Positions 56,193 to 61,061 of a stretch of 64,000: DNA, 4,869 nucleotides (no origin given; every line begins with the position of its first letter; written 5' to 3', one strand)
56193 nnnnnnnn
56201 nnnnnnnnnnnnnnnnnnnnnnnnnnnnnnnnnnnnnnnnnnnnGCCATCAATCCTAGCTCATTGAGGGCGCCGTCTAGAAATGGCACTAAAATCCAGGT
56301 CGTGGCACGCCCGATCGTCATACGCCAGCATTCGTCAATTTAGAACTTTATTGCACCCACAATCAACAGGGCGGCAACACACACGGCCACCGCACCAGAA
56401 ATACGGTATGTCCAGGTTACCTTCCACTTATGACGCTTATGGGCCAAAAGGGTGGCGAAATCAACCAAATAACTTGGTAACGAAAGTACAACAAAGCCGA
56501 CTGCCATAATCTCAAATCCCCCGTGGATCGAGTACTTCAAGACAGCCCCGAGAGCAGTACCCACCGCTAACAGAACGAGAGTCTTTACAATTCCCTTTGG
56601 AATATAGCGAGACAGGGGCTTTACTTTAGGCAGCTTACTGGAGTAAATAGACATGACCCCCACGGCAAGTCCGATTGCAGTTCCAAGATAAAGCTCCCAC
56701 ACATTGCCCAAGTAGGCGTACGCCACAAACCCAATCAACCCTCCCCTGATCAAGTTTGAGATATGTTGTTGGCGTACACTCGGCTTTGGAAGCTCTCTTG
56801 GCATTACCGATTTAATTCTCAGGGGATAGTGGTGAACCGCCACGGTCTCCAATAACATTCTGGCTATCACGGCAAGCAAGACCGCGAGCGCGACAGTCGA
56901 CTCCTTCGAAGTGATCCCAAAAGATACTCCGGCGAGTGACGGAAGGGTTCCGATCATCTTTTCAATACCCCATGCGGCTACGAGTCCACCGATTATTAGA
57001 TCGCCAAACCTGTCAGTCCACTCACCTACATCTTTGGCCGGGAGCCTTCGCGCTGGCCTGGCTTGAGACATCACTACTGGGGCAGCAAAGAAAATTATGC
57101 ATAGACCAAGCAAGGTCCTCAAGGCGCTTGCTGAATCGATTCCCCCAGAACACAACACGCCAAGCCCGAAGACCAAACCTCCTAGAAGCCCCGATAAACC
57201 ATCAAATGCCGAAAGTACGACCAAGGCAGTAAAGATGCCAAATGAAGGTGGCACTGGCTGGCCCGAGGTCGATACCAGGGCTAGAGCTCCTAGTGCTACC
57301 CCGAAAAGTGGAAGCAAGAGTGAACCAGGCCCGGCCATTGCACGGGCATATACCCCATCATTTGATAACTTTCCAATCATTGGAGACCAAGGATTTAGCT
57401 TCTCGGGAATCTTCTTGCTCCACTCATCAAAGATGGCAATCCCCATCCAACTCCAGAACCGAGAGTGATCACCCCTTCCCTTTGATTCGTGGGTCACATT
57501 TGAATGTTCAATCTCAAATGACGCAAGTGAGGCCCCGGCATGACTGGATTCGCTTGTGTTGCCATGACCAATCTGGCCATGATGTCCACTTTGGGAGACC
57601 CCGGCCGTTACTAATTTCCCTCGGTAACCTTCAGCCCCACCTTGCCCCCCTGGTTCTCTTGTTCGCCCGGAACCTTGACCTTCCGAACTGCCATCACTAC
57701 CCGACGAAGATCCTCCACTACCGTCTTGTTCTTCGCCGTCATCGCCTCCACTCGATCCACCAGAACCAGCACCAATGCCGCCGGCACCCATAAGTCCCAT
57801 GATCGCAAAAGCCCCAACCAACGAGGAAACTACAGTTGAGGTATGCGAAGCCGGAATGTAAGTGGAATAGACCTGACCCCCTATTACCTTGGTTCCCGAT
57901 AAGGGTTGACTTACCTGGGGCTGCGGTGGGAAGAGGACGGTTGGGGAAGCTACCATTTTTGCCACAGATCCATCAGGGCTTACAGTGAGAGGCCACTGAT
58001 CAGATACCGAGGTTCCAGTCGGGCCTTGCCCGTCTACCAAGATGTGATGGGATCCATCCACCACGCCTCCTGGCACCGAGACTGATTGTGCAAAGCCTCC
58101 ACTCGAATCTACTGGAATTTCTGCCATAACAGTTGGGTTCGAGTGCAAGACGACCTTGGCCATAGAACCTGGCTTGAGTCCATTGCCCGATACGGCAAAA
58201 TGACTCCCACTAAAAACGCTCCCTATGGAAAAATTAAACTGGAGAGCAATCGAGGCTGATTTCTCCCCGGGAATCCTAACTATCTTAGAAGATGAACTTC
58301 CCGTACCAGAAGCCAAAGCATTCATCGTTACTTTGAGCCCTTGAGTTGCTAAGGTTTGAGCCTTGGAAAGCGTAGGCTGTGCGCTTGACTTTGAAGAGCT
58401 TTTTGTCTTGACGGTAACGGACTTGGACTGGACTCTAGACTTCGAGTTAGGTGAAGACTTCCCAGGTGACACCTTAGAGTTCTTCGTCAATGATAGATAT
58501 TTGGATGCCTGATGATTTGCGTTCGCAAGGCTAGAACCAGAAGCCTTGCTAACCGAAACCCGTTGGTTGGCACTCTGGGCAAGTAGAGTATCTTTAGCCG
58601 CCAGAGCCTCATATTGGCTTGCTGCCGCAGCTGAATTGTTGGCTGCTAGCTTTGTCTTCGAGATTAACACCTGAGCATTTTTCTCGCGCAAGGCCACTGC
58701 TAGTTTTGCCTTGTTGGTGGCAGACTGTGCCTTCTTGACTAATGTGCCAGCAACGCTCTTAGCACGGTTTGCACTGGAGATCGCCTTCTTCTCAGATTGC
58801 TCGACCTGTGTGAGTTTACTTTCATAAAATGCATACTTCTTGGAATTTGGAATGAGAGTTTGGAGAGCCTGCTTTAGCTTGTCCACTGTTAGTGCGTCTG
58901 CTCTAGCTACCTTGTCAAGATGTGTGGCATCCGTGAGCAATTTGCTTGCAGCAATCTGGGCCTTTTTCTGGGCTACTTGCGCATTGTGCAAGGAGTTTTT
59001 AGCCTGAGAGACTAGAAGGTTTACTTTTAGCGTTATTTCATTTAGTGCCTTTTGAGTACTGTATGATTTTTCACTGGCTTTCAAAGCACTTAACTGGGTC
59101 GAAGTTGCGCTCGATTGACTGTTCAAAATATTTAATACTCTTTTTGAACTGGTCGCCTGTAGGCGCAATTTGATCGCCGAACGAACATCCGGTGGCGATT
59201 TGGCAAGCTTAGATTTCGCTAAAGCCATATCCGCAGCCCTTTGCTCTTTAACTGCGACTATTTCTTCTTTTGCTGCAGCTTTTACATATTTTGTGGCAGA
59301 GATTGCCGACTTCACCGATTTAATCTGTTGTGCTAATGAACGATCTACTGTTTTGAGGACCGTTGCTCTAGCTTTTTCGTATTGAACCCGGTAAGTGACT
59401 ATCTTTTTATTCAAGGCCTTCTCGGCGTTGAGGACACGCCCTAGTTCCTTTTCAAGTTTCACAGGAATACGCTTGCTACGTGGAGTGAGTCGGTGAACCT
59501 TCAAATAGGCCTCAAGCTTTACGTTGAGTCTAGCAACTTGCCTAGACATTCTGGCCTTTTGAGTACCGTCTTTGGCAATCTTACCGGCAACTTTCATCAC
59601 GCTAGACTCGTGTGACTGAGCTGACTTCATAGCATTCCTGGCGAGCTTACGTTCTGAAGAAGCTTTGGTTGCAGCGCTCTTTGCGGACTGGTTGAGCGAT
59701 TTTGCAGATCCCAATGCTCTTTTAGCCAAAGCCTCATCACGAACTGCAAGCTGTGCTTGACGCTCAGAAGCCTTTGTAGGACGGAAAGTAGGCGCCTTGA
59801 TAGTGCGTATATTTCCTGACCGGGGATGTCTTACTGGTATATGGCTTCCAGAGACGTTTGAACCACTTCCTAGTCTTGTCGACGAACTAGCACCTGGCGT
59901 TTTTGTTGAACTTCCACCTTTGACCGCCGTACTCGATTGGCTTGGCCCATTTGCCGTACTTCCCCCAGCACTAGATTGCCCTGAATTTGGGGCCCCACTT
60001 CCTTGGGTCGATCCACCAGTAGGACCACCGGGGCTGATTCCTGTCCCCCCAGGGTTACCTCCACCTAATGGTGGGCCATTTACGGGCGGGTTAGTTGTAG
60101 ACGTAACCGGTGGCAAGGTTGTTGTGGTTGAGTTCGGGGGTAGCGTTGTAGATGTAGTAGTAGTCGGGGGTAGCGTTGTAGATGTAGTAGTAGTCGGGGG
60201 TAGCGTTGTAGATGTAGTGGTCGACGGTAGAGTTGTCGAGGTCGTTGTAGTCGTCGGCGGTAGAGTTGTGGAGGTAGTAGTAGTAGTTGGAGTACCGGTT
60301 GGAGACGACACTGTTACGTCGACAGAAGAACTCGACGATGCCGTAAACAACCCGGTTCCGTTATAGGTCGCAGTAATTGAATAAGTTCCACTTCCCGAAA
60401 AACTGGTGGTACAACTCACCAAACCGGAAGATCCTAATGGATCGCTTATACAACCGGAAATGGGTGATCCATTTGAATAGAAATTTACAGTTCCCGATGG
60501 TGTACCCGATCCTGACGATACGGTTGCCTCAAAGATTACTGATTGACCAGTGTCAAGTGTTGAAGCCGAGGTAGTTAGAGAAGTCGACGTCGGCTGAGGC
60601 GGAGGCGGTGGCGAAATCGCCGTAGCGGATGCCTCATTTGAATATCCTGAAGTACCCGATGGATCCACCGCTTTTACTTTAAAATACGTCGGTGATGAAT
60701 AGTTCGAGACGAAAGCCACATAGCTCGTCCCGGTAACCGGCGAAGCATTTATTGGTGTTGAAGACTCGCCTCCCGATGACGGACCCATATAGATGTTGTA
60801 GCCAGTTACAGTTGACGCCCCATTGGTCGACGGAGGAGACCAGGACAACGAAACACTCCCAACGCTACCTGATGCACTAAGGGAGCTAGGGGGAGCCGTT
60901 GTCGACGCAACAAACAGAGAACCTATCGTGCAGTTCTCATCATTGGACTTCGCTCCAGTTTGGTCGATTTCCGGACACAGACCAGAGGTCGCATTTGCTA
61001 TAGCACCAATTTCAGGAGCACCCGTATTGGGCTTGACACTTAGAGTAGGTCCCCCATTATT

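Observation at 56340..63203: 2287-aa protein joining an adhesin-like ectodomain, a long helical stalk and a polytopic membrane domain in one chain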

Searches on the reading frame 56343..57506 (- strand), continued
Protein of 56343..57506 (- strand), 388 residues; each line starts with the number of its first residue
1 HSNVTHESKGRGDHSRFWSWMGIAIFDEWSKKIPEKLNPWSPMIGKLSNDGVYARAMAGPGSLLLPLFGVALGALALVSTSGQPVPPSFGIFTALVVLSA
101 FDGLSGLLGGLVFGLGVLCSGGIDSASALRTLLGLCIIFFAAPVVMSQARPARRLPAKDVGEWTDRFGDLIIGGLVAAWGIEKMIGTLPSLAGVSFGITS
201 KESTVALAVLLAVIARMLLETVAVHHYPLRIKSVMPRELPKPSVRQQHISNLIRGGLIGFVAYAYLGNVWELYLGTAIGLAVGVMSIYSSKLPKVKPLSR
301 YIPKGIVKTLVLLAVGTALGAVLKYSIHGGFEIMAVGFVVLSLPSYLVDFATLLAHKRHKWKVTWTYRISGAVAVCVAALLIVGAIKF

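Call 80: find_encoding_contigs(protein=P0124, flank=8000, max_places=3)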
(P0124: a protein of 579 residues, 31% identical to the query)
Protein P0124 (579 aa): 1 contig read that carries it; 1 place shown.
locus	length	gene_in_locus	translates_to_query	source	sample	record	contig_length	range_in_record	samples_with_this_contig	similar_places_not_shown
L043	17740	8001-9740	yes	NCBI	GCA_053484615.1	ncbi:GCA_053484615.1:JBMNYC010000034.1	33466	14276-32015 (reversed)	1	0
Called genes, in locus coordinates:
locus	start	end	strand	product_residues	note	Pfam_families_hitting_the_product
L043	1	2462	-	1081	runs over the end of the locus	PF00873:ACR_tran, PF03176:MMPL (weak)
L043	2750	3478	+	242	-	PF00696:AA_kinase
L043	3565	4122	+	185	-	PF01765:RRF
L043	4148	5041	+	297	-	PF01148:CTP_transf_1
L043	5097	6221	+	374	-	PF04055:Radical_SAM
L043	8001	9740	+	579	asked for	-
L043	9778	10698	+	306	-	PF13622:4HBT_3, PF20789:4HBT_3C, PF02551:Acyl_CoA_thio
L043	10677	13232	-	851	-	PF00690:Cation_ATPase_N, PF00122:E1-E2_ATPase, PF00702:Hydrolase, PF13246:Cation_ATPase, PF08282:Hydrolase_3 (faint), PF00689:Cation_ATPase_C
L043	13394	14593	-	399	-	PF07690:MFS_1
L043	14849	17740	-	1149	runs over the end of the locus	PF01619:Pro_dh, PF00171:Aldedh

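Call 82: find_related_loci(query=A2, collection=viral_contigs, flank=5000)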
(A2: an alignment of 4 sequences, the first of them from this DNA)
Query A2 (388 aa) in viral_contigs; peptide patterns used: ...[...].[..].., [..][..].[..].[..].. (x = any residue, [..] = any of these).
59 stretches matched a pattern, but none encodes a relative of the query by tblastn (E <= 1e-3).

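Call 83: find_related_loci(query=A2, collection=metagenome_contigs, flank=10000)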
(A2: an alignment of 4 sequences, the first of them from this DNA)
Query A2 (388 aa) in metagenome_contigs; peptide patterns used: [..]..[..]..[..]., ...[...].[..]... (x = any residue, [..] = any of these).
115 stretches matched a pattern; 43 encode a relative of the query (tblastn E <= 1e-3); 42 distinct loci.
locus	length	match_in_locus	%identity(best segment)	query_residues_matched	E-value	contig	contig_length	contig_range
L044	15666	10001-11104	43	1-368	3e-91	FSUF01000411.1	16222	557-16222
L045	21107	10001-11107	42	1-369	8e-91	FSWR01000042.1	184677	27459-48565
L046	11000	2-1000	42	36-368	5e-73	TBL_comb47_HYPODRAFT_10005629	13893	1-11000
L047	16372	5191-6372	31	2-388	7e-55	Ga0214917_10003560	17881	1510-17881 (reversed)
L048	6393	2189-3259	30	1-359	3e-52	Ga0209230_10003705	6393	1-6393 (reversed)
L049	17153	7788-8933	29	5-378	2e-48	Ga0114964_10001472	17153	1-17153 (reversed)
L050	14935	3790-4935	29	5-378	2e-48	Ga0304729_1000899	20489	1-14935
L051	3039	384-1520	28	12-382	3e-48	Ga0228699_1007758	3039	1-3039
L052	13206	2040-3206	28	5-388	1e-47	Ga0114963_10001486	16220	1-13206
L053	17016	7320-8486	28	5-388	1e-47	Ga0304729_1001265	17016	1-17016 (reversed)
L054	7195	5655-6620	31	1-319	8e-45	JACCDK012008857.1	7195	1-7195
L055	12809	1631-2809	28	1-386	5e-44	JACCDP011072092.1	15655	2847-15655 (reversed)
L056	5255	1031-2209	28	1-386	5e-44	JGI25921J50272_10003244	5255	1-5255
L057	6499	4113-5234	28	12-377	1e-43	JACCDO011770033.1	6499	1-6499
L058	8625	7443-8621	28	1-386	6e-44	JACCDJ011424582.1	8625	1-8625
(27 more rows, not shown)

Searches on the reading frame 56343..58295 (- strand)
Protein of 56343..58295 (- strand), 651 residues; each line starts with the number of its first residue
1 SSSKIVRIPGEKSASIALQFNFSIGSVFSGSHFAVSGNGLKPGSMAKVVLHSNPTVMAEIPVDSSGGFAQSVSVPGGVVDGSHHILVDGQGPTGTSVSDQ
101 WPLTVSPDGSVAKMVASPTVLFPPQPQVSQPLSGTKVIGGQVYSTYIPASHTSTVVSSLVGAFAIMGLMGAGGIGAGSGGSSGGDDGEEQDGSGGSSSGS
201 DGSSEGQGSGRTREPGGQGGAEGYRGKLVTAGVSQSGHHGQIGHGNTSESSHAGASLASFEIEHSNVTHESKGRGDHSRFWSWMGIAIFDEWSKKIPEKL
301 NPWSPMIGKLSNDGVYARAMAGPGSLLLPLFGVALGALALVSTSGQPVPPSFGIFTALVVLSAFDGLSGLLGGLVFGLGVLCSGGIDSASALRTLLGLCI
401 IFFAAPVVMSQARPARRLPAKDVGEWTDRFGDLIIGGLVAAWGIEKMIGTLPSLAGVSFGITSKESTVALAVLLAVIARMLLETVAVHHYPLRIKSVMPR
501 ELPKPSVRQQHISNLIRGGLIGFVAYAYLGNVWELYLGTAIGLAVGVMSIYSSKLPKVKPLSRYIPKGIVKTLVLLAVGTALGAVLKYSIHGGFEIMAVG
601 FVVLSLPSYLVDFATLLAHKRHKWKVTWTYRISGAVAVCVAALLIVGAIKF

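Call 77: predict_structure(alignment_id=A4)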
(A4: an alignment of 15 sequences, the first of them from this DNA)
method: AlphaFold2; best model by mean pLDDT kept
length: 651 residues; sequences in the alignment: 15
mean_pLDDT: 72.2   pTM: 0.62
mean pLDDT of the five models: 72.2, 70.1, 69.3, 67.6, 67.1
residues with pLDDT >= 90: 82; 70-90: 374; 50-70: 64; < 50: 131
segments of 3 or more residues with pLDDT < 50: 1-12, 120-132, 171-275
pLDDT, mean of each block of 10 residues (from residue 1): 28 73 85 88 87 80 89 84 85 72 86 73 38 64 81 81 71 36 31 28 33 38 32 29 31 26 32 52 79 88 85 83 85 96 92 95 91 95 87 90 82 63 78 81 88 86 91 91 83 77 83 86 79 81 85 83 75 82 85 79 86 79 61 67 64 53
secondary structure, 60 per line:
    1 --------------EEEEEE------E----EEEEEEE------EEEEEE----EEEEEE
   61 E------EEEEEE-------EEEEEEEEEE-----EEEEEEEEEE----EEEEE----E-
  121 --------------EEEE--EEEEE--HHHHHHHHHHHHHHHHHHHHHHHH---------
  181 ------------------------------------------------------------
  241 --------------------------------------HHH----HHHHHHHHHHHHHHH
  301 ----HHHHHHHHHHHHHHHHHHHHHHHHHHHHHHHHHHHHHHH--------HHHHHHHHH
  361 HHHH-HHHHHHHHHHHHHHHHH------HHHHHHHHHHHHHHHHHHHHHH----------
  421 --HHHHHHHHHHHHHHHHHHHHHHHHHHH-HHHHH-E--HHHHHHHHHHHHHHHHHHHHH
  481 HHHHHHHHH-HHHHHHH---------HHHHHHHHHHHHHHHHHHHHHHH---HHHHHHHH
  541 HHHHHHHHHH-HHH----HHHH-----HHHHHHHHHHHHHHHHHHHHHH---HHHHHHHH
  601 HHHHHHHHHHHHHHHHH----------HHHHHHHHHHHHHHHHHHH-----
elements in order: E15-20 E32-38 E45-50 E55-61 E68-73 E81-90 E96-105 E110-114 E135-138 E141-145 H148-171 H286-300 H305-343 H352-364 H366-382 H389-410 H423-449 H451-455 H460-489 H491-497 H507-529 H533-550 H559-562 H568-589 H593-617 H628-646

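Call 79: fold_search(model_id=the predicted structure, library=pdb)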
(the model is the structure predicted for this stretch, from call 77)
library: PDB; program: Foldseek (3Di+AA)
matches with E <= 10: 622; with E <= 0.001: 0
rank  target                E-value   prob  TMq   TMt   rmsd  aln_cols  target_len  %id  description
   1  1j48_A                5.1e-02  0.99  0.09  0.42  12.3       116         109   17  Crystal Structure of Apo-C1027 (released 2003-06-03)
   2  6xi3                  6.0e-02  1.00  0.11  0.17   4.7        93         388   20  Crystal structure of tetra-tandem repeat in extending region of large adhesion protein (released 2020-10-14)
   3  2cbq_A                6.5e-02  0.99  0.10  0.42  12.5       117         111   17  Crystal structure of the neocarzinostatin 1Tes15 mutant bound to testosterone hemisuccinate. (released 2006-03-22)
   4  4rrp_Q                9.4e-02  1.00  0.14  0.47   4.3       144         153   12  Crystal Structure of the Fab complexed with antigen Asf1p, Northeast Structural Genomics Consortium (NESG) Target PdR1 (released 2014-12-31)
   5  4rrp_R                9.4e-02  1.00  0.13  0.47   4.4       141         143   13  Crystal Structure of the Fab complexed with antigen Asf1p, Northeast Structural Genomics Consortium (NESG) Target PdR1 (released 2014-12-31)
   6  7vcq_D                1.1e-01  1.00  0.13  0.43   4.7       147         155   14  structure of viral protein BKRF4 in complex with H3.3-H4-ASF1 (released 2022-08-03)
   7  2p9r_B                1.2e-01  0.99  0.11  0.47   5.0        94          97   16  Human alpha2-macroglogulin is composed of multiple domains, as predicted by homology with complement component C3 (released 2007-08-21)
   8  8dek_B                1.5e-01  1.00  0.11  0.16   5.5       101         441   15  The structure of the glycopeptidase catalytic domain including the linker of Amuc_1438 (released 2022-08-31)
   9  9jtz_A                1.5e-01  1.00  0.11  0.24   4.2       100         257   10  Crystal structure of Nir2 C-terminal domain in complex with phosphatidic acid (released 2025-10-15)
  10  9jrm                  1.5e-01  0.20  0.12  0.17  20.4       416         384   13  outward-open hSLC19A1 + 2'3'-CDAS (released 2025-02-26)
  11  6az2_D                1.7e-01  1.00  0.14  0.50   4.0       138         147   12  Crystal structure of Asf1-Fab 12E complex (released 2018-01-10)
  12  9jtz_C                1.8e-01  1.00  0.11  0.26   4.2       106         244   13  Crystal structure of Nir2 C-terminal domain in complex with phosphatidic acid (released 2025-10-15)
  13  9jz1_C                1.8e-01  1.00  0.11  0.26   4.1       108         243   14  Crystal structure of Nir2 C-terminal domain in complex with phosphate (released 2025-10-15)
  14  8dek_A                1.8e-01  1.00  0.11  0.16   5.6       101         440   15  The structure of the glycopeptidase catalytic domain including the linker of Amuc_1438 (released 2022-08-31)
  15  8gul_A                2.0e-01  0.96  0.12  0.16  20.5       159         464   13  Chitin-active AA10 LPMO (GbpA) complexed with Cu(II) from Vibrio campbellii (released 2023-06-21)
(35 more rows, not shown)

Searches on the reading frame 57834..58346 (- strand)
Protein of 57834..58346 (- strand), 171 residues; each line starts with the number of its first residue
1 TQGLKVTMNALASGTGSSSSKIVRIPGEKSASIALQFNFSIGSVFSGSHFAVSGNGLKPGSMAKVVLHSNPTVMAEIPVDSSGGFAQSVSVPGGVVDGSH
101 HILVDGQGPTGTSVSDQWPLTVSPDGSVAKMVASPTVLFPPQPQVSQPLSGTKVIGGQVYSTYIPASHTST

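Call 9: search_protein_families(library=pfam, proteins=[window:57834-58346:-], max_evalue=1)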
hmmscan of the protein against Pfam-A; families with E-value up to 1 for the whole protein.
seq(171 aa): 0 families

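Call 69: search_protein_families(library=ncbifam, proteins=[window:57834-58346:-], max_evalue=0.01)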
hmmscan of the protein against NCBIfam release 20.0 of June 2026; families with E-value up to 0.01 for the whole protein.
window:57834-58346:- (171 aa): 1 family
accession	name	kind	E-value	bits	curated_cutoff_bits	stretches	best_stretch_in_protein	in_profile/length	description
NF058592.1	GxPGS_dom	subfamily_domain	9.7e-05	22.3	45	1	45-101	9-62/65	PGS family Ig-like domain-containing protein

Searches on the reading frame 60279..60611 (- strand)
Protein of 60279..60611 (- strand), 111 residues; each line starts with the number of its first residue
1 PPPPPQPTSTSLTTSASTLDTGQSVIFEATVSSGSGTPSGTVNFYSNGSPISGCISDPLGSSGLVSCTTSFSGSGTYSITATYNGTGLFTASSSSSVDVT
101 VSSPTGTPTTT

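Call 9: search_protein_families(library=pfam, proteins=[window:60279-60611:-], max_evalue=1)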
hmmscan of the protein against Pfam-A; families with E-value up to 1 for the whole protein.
seq(111 aa): 1 family
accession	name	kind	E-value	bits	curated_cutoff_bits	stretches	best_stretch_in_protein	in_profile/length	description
PF16640.11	Big_3_5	-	7.9e-17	62.1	35.5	1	12-102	1-88/88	Bacterial Ig-like domain (group 3)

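Call 69: search_protein_families(library=ncbifam, proteins=[window:60279-60611:-], max_evalue=0.01)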
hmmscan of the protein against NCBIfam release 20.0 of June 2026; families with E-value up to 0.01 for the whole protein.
window:60279-60611:- (111 aa): 0 families

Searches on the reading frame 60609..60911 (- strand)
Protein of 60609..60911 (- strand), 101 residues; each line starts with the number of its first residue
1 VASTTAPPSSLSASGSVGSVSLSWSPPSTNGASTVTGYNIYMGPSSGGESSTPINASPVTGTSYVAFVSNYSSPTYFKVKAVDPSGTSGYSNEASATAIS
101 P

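Call 9: search_protein_families(library=pfam, proteins=[window:60609-60911:-], max_evalue=1)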
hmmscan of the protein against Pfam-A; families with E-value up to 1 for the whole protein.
seq(101 aa): 2 families
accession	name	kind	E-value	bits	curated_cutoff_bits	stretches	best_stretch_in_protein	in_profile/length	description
PF00041.27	fn3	-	0.00029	21.4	25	1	7-92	2-79/84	Fibronectin type III domain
PF25523.1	Ig_RIMBP2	-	0.002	18.5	27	1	13-95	13-97/105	RIMBP2-like, immunoglobulin-like domain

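Call 69: search_protein_families(library=ncbifam, proteins=[window:60609-60911:-], max_evalue=0.01)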
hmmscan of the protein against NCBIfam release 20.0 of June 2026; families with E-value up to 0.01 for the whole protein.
window:60609-60911:- (101 aa): 0 families
